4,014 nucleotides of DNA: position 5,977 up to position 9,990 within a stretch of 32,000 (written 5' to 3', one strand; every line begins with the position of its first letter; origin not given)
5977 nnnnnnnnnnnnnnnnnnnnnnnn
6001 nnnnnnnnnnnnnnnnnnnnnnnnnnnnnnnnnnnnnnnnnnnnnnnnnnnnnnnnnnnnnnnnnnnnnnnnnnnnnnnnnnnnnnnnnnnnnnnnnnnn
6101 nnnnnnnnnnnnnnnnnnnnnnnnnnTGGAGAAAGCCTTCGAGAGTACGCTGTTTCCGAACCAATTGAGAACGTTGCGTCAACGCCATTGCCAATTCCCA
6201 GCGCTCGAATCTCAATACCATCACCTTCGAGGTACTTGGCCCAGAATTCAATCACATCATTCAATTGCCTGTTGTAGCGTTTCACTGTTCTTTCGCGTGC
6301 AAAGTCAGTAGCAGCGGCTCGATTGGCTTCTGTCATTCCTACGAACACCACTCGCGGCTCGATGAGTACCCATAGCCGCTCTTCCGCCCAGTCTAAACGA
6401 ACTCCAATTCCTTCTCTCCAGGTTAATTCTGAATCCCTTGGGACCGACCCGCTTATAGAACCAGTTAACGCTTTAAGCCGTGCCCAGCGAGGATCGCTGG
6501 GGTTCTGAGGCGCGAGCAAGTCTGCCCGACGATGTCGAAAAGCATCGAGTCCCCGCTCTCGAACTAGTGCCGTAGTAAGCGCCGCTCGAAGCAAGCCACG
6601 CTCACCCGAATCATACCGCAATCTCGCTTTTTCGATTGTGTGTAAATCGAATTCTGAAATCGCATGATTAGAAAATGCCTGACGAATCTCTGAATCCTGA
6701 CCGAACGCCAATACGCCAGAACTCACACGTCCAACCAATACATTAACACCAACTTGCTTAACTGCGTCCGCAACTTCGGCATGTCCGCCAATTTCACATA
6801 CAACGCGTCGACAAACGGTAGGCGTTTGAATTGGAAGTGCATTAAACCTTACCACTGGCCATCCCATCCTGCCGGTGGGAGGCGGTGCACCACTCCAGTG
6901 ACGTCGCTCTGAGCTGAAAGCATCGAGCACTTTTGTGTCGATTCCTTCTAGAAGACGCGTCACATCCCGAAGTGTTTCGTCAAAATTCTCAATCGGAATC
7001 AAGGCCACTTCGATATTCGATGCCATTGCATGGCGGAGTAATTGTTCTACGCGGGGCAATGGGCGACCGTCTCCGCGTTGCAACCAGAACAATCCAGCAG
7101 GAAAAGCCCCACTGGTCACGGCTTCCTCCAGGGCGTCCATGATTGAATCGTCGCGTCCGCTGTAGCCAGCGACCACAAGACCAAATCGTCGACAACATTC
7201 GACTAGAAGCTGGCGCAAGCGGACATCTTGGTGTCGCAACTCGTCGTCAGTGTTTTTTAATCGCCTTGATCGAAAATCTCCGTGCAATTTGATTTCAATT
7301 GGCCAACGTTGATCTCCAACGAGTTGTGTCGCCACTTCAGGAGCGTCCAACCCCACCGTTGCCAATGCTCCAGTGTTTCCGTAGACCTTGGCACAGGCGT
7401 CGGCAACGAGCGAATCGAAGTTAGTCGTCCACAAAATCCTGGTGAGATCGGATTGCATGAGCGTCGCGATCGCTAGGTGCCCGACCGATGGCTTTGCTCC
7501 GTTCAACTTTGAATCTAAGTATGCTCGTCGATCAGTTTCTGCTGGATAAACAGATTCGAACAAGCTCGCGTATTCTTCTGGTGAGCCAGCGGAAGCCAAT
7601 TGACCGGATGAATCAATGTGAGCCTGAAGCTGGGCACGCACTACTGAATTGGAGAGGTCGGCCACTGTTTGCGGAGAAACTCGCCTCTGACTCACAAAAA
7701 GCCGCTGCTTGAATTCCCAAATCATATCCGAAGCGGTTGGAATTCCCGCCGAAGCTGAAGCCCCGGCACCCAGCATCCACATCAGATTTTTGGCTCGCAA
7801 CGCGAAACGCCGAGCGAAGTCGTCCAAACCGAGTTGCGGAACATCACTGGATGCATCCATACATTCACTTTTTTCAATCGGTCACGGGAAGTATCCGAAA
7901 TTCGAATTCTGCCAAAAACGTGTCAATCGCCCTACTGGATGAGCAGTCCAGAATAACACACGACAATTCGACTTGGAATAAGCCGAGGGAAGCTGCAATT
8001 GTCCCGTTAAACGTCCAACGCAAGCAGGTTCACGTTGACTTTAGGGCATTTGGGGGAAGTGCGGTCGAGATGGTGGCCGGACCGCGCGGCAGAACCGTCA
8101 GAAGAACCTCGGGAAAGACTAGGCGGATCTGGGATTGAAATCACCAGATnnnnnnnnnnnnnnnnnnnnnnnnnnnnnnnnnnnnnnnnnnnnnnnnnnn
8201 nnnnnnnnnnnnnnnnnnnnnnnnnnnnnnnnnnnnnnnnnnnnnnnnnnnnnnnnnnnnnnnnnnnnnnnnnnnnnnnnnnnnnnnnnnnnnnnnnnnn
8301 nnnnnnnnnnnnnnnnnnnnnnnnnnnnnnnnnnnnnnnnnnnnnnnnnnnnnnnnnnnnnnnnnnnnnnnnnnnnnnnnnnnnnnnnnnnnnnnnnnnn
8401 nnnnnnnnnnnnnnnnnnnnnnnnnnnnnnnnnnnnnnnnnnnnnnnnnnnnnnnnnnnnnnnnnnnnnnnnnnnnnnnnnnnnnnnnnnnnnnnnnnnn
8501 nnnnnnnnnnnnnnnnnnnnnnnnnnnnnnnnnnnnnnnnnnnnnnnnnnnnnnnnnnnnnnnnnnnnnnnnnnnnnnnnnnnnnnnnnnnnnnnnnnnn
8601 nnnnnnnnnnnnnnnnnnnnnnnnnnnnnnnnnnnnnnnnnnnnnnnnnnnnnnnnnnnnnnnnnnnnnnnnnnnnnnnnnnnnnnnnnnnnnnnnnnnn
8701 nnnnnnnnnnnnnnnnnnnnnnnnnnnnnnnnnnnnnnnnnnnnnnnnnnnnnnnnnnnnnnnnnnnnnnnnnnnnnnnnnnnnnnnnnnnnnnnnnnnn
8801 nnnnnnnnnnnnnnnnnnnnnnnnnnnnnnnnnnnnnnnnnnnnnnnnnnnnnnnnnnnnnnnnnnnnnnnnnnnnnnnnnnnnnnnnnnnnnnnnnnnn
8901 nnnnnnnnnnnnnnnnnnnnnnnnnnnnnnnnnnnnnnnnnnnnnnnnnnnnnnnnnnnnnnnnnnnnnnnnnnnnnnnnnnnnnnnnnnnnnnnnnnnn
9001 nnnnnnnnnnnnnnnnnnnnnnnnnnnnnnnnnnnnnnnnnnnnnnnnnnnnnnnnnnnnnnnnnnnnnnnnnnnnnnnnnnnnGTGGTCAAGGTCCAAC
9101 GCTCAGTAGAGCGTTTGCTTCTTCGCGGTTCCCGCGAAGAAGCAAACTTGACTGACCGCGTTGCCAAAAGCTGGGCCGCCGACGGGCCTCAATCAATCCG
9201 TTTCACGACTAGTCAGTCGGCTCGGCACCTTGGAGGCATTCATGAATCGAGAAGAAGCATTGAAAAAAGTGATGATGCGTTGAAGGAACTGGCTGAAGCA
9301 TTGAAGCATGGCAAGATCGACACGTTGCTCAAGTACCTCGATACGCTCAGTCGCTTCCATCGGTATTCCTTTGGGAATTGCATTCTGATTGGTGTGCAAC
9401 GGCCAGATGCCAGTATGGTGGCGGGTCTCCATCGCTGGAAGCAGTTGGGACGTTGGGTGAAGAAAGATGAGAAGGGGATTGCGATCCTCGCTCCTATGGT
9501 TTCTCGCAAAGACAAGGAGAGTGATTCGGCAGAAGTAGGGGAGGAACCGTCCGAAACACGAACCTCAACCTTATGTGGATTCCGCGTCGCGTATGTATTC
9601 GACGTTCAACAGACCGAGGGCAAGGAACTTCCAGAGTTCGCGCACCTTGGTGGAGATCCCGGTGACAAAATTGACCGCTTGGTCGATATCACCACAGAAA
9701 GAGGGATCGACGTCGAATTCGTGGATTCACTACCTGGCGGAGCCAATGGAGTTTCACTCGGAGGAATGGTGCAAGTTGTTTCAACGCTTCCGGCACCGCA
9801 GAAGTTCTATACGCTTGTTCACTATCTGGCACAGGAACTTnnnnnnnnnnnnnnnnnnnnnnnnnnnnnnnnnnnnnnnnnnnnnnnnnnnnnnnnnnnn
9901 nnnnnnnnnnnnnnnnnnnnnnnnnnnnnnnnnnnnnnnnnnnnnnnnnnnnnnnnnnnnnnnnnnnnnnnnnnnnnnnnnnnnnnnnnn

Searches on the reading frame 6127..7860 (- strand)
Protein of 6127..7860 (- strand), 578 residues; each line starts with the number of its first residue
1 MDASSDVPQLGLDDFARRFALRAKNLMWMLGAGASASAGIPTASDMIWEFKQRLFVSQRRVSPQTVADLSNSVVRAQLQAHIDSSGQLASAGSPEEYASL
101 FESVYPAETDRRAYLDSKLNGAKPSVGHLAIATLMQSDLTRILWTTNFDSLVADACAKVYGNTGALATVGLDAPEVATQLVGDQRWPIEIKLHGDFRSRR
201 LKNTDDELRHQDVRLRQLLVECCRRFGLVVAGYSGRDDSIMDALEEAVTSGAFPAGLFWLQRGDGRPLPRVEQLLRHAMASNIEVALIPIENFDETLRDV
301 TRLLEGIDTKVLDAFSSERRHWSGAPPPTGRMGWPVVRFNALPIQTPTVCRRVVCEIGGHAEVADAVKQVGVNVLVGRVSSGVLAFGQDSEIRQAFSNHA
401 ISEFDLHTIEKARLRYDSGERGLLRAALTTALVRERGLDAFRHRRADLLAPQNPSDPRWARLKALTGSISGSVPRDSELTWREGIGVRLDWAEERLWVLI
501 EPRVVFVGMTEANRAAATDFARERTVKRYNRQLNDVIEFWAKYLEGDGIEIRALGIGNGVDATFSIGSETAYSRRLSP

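Call 46: search_protein_families(library=padloc, proteins=[window:6127-7860:-], max_evalue=0.00001)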
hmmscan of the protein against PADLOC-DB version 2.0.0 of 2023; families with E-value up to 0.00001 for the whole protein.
window:6127-7860:- (578 aa): 9 families
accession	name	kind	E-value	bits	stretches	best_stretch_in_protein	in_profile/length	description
PDLC02419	Aga_SIR2-PNTD1-PNTD2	-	1.9e-182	605.9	1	19-575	1-556/558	Class I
PDLC02401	Aga_SIR2-PNTD1-PNTD2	-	8.3e-181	600.3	1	46-575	1-522/524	Class I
PDLC02384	pAgo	-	2.7e-82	275.5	1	9-573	4-545/1030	-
PDLC02420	Aga_SIR2-PNTD1-PNTD2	-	1.7e-75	253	1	13-545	7-512/1010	Class I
PDLC02402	Aga_SIR2-PNTD1-PNTD2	-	5.5e-28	95.5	1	25-298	14-283/876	Class I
PDLC05061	PDC-S65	-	2.2e-27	94.6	1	29-285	36-276/592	-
PDLC05060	PDC-S65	-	6.5e-20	69.5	1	110-286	11-185/503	-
PDLC02408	Aga_SIR2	-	1.7e-06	25.4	0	21-54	3-36/343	Class II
PDLC02418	Aga_SIR2-Kinase-PNTD1-PNTD2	-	2.4e-06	24.1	0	189-297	32-141/756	Class I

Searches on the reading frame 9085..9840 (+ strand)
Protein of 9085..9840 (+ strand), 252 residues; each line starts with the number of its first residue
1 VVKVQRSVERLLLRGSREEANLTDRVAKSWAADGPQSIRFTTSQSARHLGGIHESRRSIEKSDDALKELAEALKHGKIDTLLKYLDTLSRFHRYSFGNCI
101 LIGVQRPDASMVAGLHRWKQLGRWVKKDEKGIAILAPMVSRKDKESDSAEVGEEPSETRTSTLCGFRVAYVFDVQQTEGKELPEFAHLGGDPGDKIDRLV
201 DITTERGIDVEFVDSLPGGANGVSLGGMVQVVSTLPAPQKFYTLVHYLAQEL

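Call 6: search_protein_families(library=padloc, proteins=[window:9085-9840:+], max_evalue=0.001)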
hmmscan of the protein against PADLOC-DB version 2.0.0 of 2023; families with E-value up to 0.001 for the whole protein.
window:9085-9840:+ (252 aa): 0 families

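Call 72: search_protein_families(library=pfam, proteins=[window:9085-9840:+], max_evalue=0.001)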
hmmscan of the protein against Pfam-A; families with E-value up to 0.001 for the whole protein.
window:9085-9840:+ (252 aa): 1 family
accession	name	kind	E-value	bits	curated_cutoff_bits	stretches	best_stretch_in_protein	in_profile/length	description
PF08401.16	ArdcN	-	2.3e-09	37.9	22.6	1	84-167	34-121/123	N-terminal domain of anti-restriction factor ArdC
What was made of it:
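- The window itself has an ArdC-N domain ORF at 9085-9843 (call 72).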
